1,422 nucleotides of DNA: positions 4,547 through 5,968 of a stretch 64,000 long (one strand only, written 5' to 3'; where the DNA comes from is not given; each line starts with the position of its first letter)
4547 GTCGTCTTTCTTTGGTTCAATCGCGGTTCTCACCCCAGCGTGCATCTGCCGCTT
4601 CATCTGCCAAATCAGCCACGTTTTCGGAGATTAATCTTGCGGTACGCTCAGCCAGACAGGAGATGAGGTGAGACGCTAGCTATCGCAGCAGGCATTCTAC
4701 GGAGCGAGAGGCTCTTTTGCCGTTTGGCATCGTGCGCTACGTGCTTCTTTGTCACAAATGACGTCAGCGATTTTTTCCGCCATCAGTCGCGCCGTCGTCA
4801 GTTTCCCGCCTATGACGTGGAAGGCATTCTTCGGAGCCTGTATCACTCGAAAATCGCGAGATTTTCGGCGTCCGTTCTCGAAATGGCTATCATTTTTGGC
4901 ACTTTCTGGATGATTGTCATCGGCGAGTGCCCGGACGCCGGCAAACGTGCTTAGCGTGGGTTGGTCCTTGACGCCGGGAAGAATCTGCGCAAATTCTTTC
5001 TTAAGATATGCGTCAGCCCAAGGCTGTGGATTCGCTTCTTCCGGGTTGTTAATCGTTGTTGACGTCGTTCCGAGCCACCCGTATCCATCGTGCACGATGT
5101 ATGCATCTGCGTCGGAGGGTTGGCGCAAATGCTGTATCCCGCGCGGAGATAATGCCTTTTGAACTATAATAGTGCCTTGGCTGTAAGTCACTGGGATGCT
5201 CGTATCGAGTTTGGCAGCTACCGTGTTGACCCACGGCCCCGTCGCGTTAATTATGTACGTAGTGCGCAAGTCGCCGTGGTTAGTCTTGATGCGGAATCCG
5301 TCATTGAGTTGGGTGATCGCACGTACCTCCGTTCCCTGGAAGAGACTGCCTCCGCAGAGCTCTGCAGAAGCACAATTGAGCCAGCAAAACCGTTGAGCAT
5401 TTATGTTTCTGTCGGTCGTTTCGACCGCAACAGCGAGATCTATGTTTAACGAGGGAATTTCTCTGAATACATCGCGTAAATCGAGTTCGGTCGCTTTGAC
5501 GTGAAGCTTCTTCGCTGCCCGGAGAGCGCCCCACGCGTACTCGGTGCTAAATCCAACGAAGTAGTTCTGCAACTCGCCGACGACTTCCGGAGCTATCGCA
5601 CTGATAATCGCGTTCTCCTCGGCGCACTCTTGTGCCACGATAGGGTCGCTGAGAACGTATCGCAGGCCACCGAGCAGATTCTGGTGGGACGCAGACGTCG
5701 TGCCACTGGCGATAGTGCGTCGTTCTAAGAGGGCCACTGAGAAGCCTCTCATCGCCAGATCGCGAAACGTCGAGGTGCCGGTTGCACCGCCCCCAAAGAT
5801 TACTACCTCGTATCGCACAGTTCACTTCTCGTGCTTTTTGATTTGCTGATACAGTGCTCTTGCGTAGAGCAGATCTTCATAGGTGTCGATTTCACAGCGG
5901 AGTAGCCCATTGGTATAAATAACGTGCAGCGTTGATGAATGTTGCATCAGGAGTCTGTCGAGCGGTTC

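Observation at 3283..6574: Candidate archaeal teichoic-acid-like pathway built from non-canonical enzymes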

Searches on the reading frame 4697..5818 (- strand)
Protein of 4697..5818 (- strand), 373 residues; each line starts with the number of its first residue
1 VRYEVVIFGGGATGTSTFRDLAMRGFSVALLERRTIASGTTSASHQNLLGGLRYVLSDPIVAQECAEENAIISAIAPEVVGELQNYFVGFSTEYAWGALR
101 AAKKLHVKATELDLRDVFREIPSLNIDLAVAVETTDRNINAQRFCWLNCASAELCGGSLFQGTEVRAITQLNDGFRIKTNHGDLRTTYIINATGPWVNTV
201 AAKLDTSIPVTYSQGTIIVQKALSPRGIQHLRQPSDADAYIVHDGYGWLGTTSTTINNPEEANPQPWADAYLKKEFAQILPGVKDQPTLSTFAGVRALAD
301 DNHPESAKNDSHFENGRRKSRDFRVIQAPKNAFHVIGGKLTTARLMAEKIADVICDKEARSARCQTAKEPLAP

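Call 4: search_protein_families(library=pfam, proteins=[window:4697-5818:-], max_evalue=0.01)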
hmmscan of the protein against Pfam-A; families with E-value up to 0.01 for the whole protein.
window:4697-5818:- (373 aa): 5 families
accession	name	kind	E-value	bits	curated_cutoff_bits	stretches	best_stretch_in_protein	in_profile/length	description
PF01266.30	DAO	-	1.7e-34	120.3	27.9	1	5-352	2-352/353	FAD dependent oxidoreductase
PF13738.12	Pyr_redox_3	-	5.8e-05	22.9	30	1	161-196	100-135/305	Pyridine nucleotide-disulphide oxidoreductase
PF01494.25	FAD_binding_3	-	0.00016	21.5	22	0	3-43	2-42/349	FAD binding domain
PF13450.12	NAD_binding_8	-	0.00025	21.7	21.9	1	7-44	1-38/68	NAD(P)-binding Rossmann-like domain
PF07992.20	Pyr_redox_2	-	0.0017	18.3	26.1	0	3-107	1-87/291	Pyridine nucleotide-disulphide oxidoreductase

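Call 5: search_protein_families(library=ncbifam, proteins=[window:4697-5818:-], max_evalue=0.01)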
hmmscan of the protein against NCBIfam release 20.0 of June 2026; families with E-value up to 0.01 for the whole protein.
window:4697-5818:- (373 aa): 27 families (the best 25 are shown)
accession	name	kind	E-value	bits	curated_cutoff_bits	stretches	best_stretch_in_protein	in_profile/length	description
TIGR03377.1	glycerol3P_GlpA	equivalog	7.8e-76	255.7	552.8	1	4-372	1-376/530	anaerobic glycerol-3-phosphate dehydrogenase subunit GlpA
NF008313.0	PRK11101.1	equivalog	5.4e-50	170.5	425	1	4-371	10-386/548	anaerobic glycerol-3-phosphate dehydrogenase subunit A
NF008899.0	PRK12266.1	equivalog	5.5e-30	104.3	360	1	2-371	6-392/508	glycerol-3-phosphate dehydrogenase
NF009906.0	PRK13369.1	equivalog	7.9e-25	87.3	352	1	2-352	6-372/502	glycerol-3-phosphate dehydrogenase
TIGR02352.1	thiamin_ThiO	equivalog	1.3e-14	54.1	250.8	2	107-305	115-312/351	glycine oxidase ThiO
NF033461.1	glycerol3P_ox_1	equivalog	3.1e-11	42.3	840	1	3-79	19-96/607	type 1 glycerol-3-phosphate oxidase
NF008425.0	PRK11259.1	equivalog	7.1e-10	38.4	257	2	98-210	104-218/377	N-methyl-L-tryptophan oxidase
NF033460.1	glycerol3P_ox_II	equivalog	1.4e-08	34.3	460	1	115-204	124-215/361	type 2 glycerol-3-phosphate oxidase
NF050086.1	pipecolate_AmaA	exception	5.9e-07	28.5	600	1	3-43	26-66/425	L-pipecolate oxidase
TIGR03197.1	MnmC_Cterm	equivalog_domain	4.1e-06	26.1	174.2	1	5-45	2-42/400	FAD-dependent 5-carboxymethylaminomethyl-2-thiouridine(34) oxidoreductase MnmC1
NF002480.1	PRK01747.1-1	equivalog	2e-05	23.2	540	1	4-49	250-295/645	bifunctional tRNA (5-methylaminomethyl-2-thiouridine)(34)-methyltransferase MnmC2/FAD-dependent 5-carboxymethylaminomethyl-2-thiouridine(34)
TIGR02032.1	GG-red-SF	subfamily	8.1e-05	22.4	158.8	1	3-35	1-33/297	geranylgeranyl reductase family protein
NF008726.1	PRK11728.1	equivalog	0.00015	20.7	299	0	102-206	108-211/389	L-2-hydroxyglutarate oxidase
NF010311.1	PRK13748.1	subfamily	0.00032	19.7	600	1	159-223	326-390/560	mercury(II) reductase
TIGR01377.1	soxA_mon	subfamily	0.00065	18.6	479.65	0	152-212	155-215/381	amino oxidase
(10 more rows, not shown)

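Call 7: search_solved_structures(query=window:4697-5818:-, max_evalue=0.001)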
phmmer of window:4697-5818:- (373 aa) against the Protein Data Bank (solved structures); distinct sequences matched with E-value up to 0.001: 20.
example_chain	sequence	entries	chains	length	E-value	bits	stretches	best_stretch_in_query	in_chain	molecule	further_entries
1y56_B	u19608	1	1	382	1.6e-13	53.5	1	121-306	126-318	sarcosine oxidase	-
3da1_A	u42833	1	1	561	3e-13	52.7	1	4-80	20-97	Glycerol-3-phosphate dehydrogenase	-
2qcu_A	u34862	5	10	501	5.9e-11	45.1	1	4-80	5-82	Aerobic glycerol-3-phosphate dehydrogenase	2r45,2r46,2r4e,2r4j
4ysh_A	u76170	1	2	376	5.2e-10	42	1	2-79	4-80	Glycine oxidase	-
2rgo_A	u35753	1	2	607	1.6e-07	33.8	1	4-79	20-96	Alpha-Glycerophosphate Oxidase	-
2rgh_A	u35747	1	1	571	2.1e-07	33.5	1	4-79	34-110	Alpha-Glycerophosphate Oxidase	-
7cyx_A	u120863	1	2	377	2.3e-07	33.3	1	2-304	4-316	Glycine oxidase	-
2q6u_A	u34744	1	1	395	5.9e-06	28.7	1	3-211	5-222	NikD protein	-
2oln_A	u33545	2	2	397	6e-06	28.7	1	3-211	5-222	nikD protein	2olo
3hzl_A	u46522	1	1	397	6.3e-06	28.6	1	3-210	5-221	NikD protein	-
1ryi_A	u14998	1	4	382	4.9e-05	25.7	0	136-201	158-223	GLYCINE OXIDASE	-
9woz_A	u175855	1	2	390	5.2e-05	25.6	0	136-201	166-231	Glycine oxidase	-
1ng3_A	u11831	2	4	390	5.8e-05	25.4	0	136-200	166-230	Glycine oxidase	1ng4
3if9_A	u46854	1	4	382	6.2e-05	25.3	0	136-201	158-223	Glycine oxidase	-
5l46_A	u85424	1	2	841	8.1e-05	24.9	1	2-218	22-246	Dimethylglycine dehydrogenase, mitochondrial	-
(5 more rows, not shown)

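Call 12: find_homologous_proteins(query=window:4697-5818:-, max_evalue=1e-10)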
Query window:4697-5818:- (373 aa): 374 proteins with E <= 1e-10 among 4210 candidates; the best 120 are listed.
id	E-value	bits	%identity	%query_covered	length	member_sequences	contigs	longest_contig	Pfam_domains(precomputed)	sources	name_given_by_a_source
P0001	2.9e-249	844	100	100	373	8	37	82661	PF01266.31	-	-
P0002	4.8e-230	781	92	100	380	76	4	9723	PF01266.31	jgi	-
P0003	5.6e-215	731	85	100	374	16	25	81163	PF01266.31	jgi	jgi:glycerol-3-phosphate dehydrogenase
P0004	2.4e-177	607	72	100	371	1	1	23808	PF01266.31,PF13738.13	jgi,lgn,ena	-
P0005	2.7e-173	594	71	99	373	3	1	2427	PF01266.31,PF13450.13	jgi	jgi:glycerol-3-phosphate dehydrogenase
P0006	3.2e-169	581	69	99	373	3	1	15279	PF01266.31,PF13738.13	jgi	jgi:glycerol-3-phosphate dehydrogenase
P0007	3.9e-169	580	70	99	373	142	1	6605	PF01266.31,PF13450.13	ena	-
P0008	4.4e-169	580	68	99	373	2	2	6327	PF01266.31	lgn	-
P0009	3.3e-167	574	69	99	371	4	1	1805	PF01266.31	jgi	jgi:glycerol-3-phosphate dehydrogenase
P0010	5.5e-166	570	67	99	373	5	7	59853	PF01266.31,PF13450.13,PF13738.13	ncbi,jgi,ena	ncbi:MAG: FAD-dependent oxidoreductase [Halobacteriota archaeon]|jgi:glycerol-3-phosphate dehydrogen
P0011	2.5e-165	568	68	99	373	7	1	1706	PF01266.31,PF13450.13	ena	-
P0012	1.4e-163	562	67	99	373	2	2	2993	PF01266.31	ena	-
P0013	1.5e-142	493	59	99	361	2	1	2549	PF01266.31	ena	-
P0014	3.0e-134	466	56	99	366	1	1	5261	PF01266.31,PF13738.13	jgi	-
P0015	4.9e-134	465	56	99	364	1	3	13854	PF01266.31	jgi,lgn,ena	-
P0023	3.1e-118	413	51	99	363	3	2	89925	PF01266.31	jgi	-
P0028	7.3e-115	402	50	99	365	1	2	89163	PF01266.31,PF07992.21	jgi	-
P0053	5.1e-105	369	49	98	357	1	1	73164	PF01266.31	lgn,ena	-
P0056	2.7e-102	360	49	99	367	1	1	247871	PF01266.31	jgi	jgi:glycerol-3-phosphate dehydrogenase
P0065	2.1e-84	302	44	99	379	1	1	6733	PF01266.31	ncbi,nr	ncbi:FAD-dependent oxidoreductase [Candidatus Woesearchaeota archaeon]|nr:FAD-dependent oxidoreducta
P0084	3.7e-47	179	32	100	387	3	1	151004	PF01266.31,PF01494.26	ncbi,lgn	-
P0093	3.2e-46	176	32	100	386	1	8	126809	PF01266.31,PF00890.31,PF07992.21,PF01494.26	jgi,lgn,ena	-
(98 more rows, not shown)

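Call 13: find_encoding_contigs(protein=P0010, flank=8000, max_places=2)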
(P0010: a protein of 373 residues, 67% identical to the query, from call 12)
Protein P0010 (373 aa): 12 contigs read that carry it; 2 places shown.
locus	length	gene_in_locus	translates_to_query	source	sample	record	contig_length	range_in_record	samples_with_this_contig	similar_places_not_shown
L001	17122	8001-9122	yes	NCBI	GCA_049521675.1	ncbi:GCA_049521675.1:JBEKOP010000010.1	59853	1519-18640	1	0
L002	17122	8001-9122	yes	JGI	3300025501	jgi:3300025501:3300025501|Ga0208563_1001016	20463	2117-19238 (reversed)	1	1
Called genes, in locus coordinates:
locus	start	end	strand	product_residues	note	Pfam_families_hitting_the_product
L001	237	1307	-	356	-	PF00535:Glycos_transf_2, PF13641:Glyco_tranf_2_3, PF13632:Glyco_trans_2_3 (weak)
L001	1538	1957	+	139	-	-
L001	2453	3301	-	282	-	-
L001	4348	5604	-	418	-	PF20706:GT4-conflict, PF00534:Glycos_transf_1, PF13692:Glyco_trans_1_4, PF13524:Glyco_trans_1_2 (weak)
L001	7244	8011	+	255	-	PF00483:NTP_transferase, PF12804:NTP_transf_3, PF20202:DUF6564 (weak)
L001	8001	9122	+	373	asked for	PF01266:DAO, PF13450:NAD_binding_8 (faint), PF13738:Pyr_redox_3 (faint)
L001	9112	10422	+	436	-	PF04464:Glyphos_transf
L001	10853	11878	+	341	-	PF00535:Glycos_transf_2, PF13641:Glyco_tranf_2_3 (weak)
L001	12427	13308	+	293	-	PF13712:Glyco_tranf_2_5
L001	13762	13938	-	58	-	-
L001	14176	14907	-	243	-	PF06560:GPI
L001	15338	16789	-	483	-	PF01943:Polysacc_synt, PF13440:Polysacc_synt_3, PF01554:MatE (weak)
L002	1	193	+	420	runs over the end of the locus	PF03721:UDPG_MGDP_dh_N, PF00984:UDPG_MGDP_dh, PF03720:UDPG_MGDP_dh_C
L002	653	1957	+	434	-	PF13579:Glyco_trans_4_4 (weak), PF13439:Glyco_transf_4 (weak), PF00534:Glycos_transf_1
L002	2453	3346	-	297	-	-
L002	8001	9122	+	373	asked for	PF01266:DAO, PF13450:NAD_binding_8 (faint), PF13738:Pyr_redox_3 (faint)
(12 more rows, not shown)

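Call 14: find_encoding_contigs(protein=P0023, flank=8000, max_places=2)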
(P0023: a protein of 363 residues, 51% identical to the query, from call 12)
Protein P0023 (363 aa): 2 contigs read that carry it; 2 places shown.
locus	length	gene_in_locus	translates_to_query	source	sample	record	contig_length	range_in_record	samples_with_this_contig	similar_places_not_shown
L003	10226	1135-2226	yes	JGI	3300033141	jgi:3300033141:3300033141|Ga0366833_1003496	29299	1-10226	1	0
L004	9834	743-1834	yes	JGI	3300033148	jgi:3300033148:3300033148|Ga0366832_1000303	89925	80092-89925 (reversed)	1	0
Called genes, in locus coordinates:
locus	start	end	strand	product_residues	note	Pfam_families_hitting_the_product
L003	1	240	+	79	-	?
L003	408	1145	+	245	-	PF00483:NTP_transferase, PF12804:NTP_transf_3, PF20202:DUF6564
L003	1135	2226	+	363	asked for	PF01266:DAO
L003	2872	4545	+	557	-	PF02776:TPP_enzyme_N, PF00205:TPP_enzyme_M, PF02775:TPP_enzyme_C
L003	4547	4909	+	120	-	PF22629:ACT_AHAS_ss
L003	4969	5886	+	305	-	PF01063:Aminotran_4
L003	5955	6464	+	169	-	PF02915:Rubrerythrin, PF21349:RUBY_RBDX (weak)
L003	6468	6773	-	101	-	-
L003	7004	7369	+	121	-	PF01248:Ribosomal_L7Ae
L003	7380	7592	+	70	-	PF01200:Ribosomal_S28e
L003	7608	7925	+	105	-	PF01246:Ribosomal_L24e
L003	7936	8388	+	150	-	PF00334:NDK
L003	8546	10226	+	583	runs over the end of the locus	PF00009:GTP_EFTU, PF01926:MMR_HSR1 (weak), PF03029:ATP_bind_1, PF03144:GTP_EFTU_D2 (weak), PF11987:IF-2, PF14578:GTP_EFTU_D4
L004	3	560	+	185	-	?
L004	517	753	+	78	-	-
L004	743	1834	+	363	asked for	PF01266:DAO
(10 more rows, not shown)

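Call 15: find_encoding_contigs(protein=P0056, flank=8000, max_places=2)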
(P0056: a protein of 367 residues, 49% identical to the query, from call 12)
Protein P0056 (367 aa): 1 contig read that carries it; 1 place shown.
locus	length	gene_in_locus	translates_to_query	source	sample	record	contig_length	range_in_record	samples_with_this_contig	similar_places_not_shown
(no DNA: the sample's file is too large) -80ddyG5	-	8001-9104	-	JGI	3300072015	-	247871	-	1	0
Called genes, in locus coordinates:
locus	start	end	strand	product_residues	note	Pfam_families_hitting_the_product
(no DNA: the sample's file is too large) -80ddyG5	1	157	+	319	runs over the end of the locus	PF08068:DKCLD, PF01509:TruB_N, PF21238:Pus10_C, PF16198:TruB_C_2, PF01472:PUA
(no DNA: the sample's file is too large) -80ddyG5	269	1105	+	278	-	PF07714:PK_Tyr_Ser-Thr, PF00069:Pkinase, PF03109:ABC1 (weak)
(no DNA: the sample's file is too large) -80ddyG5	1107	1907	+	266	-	PF00069:Pkinase, PF07714:PK_Tyr_Ser-Thr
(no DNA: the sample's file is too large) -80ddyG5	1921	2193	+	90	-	PF00708:Acylphosphatase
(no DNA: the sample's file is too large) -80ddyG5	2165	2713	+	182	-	PF13238:AAA_18 (faint), PF13521:AAA_28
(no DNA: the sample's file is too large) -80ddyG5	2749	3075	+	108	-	-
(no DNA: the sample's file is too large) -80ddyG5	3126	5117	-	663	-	PF01935:DUF87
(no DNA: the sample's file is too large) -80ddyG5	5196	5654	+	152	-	-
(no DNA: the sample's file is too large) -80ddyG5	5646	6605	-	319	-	PF00581:Rhodanese, PF26341:AAA_SelU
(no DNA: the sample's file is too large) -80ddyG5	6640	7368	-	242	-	PF02811:PHP, PF13263:PHP_C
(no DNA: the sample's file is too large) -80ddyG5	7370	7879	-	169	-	PF01864:CarS-like, PF01148:CTP_transf_1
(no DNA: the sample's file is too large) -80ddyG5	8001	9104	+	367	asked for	PF01266:DAO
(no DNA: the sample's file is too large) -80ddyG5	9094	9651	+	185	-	PF01066:CDP-OH_P_transf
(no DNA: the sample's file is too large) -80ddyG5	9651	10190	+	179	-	PF01066:CDP-OH_P_transf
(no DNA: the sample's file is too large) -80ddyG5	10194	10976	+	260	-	PF02811:PHP (weak), PF13263:PHP_C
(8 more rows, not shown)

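Call 17: find_encoding_contigs(protein=P0028, flank=8000, max_places=1)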
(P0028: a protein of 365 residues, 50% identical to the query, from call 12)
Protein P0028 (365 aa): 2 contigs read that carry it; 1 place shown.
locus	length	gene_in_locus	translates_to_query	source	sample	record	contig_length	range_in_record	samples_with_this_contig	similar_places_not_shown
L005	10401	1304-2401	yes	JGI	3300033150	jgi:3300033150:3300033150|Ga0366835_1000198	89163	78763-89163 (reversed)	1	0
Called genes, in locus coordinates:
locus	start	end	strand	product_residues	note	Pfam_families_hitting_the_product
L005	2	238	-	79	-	?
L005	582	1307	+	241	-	PF00483:NTP_transferase, PF12804:NTP_transf_3, PF20202:DUF6564 (faint)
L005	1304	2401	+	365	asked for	PF01266:DAO, PF07992:Pyr_redox_2 (faint)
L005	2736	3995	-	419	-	PF27849:MAST (weak)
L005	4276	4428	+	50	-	-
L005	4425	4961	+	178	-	PF12840:HTH_20 (weak), PF13412:HTH_24 (weak), PF24266:HTH_HVO_0163_N, PF12802:MarR_2 (weak), PF13412:HTH_24, PF01022:HTH_5, PF12840:HTH_20, PF13601:HTH_34 (weak), +8 more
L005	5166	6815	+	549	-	PF02776:TPP_enzyme_N, PF00205:TPP_enzyme_M, PF02775:TPP_enzyme_C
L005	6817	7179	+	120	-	PF01842:ACT (weak), PF22629:ACT_AHAS_ss, PF13710:ACT_5 (weak)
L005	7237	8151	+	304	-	PF01063:Aminotran_4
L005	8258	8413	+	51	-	PF02915:Rubrerythrin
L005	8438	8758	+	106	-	PF02915:Rubrerythrin, PF21349:RUBY_RBDX (weak)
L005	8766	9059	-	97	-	-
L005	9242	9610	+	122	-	PF01248:Ribosomal_L7Ae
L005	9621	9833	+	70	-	PF01200:Ribosomal_S28e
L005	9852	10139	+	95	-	PF01246:Ribosomal_L24e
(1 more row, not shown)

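Call 18: find_encoding_contigs(protein=P0053, flank=8000, max_places=1)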
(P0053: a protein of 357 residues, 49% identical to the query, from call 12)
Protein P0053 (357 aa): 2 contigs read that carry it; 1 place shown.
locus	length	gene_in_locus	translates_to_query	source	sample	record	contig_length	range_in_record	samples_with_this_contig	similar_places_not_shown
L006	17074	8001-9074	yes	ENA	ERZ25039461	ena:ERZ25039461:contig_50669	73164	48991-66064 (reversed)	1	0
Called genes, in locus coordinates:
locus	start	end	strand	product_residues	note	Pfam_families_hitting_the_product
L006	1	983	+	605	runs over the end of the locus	-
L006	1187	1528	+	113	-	-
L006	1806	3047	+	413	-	PF13229:Beta_helix (weak)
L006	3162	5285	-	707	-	-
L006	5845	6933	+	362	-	PF04464:Glyphos_transf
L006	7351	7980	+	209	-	PF20202:DUF6564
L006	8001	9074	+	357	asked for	PF01266:DAO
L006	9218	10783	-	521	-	-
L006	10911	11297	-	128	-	-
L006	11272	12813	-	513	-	-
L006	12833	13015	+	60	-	-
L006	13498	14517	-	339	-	PF00535:Glycos_transf_2, PF10111:Glyco_tranf_2_2, PF13506:Glyco_transf_21, PF13641:Glyco_tranf_2_3, PF13632:Glyco_trans_2_3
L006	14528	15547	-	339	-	PF00535:Glycos_transf_2, PF10111:Glyco_tranf_2_2 (faint), PF13641:Glyco_tranf_2_3, PF13704:Glyco_tranf_2_4 (faint), PF13632:Glyco_trans_2_3 (weak)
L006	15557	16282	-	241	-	PF13489:Methyltransf_23 (weak), PF08241:Methyltransf_11, PF13649:Methyltransf_25 (weak)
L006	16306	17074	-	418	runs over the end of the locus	PF13439:Glyco_transf_4, PF00534:Glycos_transf_1, PF13692:Glyco_trans_1_4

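Call 19: find_encoding_contigs(protein=P0065, flank=8000, max_places=1)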
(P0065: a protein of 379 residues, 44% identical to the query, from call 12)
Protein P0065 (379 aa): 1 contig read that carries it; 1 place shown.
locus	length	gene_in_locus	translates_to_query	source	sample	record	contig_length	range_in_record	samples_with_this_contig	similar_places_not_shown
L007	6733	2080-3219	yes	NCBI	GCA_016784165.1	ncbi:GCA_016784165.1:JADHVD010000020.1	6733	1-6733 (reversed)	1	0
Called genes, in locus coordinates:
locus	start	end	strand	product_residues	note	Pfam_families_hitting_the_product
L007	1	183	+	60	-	PF22891:KH_PNO1_2nd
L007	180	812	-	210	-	PF00535:Glycos_transf_2, PF10111:Glyco_tranf_2_2 (weak), PF13641:Glyco_tranf_2_3 (weak)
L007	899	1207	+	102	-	-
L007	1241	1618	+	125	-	-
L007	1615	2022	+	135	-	PF04138:GtrA_DPMS_TM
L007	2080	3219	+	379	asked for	PF01266:DAO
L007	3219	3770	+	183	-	PF01066:CDP-OH_P_transf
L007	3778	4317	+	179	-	PF01066:CDP-OH_P_transf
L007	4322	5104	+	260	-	PF02811:PHP, PF13263:PHP_C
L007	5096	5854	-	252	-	-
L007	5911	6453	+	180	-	PF01864:CarS-like, PF01148:CTP_transf_1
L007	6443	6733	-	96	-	PF13263:PHP_C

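Call 21: find_related_loci(query=A1, collection=genome_contigs, flank=8000)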
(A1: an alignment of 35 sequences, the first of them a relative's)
Query A1 (373 aa) in genome_contigs; peptide patterns used: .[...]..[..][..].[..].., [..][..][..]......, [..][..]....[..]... (x = any residue, [..] = any of these).
347 stretches matched a pattern; 306 encode a relative of the query (tblastn E <= 1e-3); the best 80 are kept; 80 distinct loci.
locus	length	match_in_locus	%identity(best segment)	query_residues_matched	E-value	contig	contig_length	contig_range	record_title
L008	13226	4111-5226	85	1-372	0e+0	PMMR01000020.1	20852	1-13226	MAG: Methanobacteriota archaeon isolate fen_3 73.20100900_E2D.1_contig_5791, whole genome shotgun sequence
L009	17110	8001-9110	70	1-371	9e-180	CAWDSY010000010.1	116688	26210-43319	MAG: Euryarchaeota archaeon isolate MFD03726.bin.3.148 genome assembly, contig: contig_48690, whole genome shotgun seque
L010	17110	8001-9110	70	1-371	4e-178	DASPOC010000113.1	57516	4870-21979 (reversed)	MAG TPA_asm: Candidatus Bathyarchaeia archaeon isolate SMAG_U12137 k141_845179, whole genome shotgun sequence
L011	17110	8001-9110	69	1-371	7e-177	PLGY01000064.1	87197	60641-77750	MAG: Methanobacteriota archaeon isolate bog_38 73.20110800_S2M.16_contig_1524, whole genome shotgun sequence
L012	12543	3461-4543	60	1-371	3e-154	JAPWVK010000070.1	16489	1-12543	MAG: Methanophagales archaeon isolate SB_Co_68 SB_Co_68_000000000070, whole genome shotgun sequence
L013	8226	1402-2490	47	1-371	1e-113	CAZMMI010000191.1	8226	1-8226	MAG TPA_asm: uncultured Anaerolinea sp. isolate SRP294416_co1_257 genome assembly, contig: NODE_20087_length_8226_cov_3.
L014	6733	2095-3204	44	3-371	2e-92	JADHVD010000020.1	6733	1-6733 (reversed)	MAG: Candidatus Woesearchaeota archaeon isolate BS150m-G63 BS-150m-C10981, whole genome shotgun sequence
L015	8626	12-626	48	157-371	4e-62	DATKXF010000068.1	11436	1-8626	MAG TPA_asm: Methanomassiliicoccales archaeon isolate SMAG_U14184 k141_1156597, whole genome shotgun sequence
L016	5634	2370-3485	35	1-371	9e-60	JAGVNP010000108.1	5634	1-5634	MAG: Deltaproteobacteria bacterium isolate DeMMO3_31 c_000000071060, whole genome shotgun sequence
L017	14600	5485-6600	33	1-371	7e-58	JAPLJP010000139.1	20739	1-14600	MAG: Deltaproteobacteria bacterium isolate LacPavin_0920_SED2_MAG_43_11 LacPavin_0920_SED2_scaffold_430668, whole genome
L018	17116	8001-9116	32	1-371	6e-58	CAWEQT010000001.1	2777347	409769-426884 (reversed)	MAG: uncultured delta proteobacterium isolate MFD01828.bin.1.70 genome assembly, contig: contig_19051, whole genome shot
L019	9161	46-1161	33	1-371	2e-57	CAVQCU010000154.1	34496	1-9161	MAG: uncultured delta proteobacterium isolate MFD02138.bin.2.50 genome assembly, contig: contig_33121, whole genome shot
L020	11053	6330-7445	33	1-371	4e-57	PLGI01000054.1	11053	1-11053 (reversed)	MAG: Syntrophaceae bacterium isolate bog_1110 73.20110800_S3D.35_contig_5333, whole genome shotgun sequence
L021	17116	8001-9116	34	1-371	6e-57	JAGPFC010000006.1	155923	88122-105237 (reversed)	MAG: Smithella sp. isolate Gw_SlDig_bin_149 Gw_SlDig_72_length_155923_cov_17.884323, whole genome shotgun sequence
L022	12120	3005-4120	32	1-371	1e-56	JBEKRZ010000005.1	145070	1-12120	MAG: Smithella sp. isolate SPRUCE 522 SPRUCE_522_5, whole genome shotgun sequence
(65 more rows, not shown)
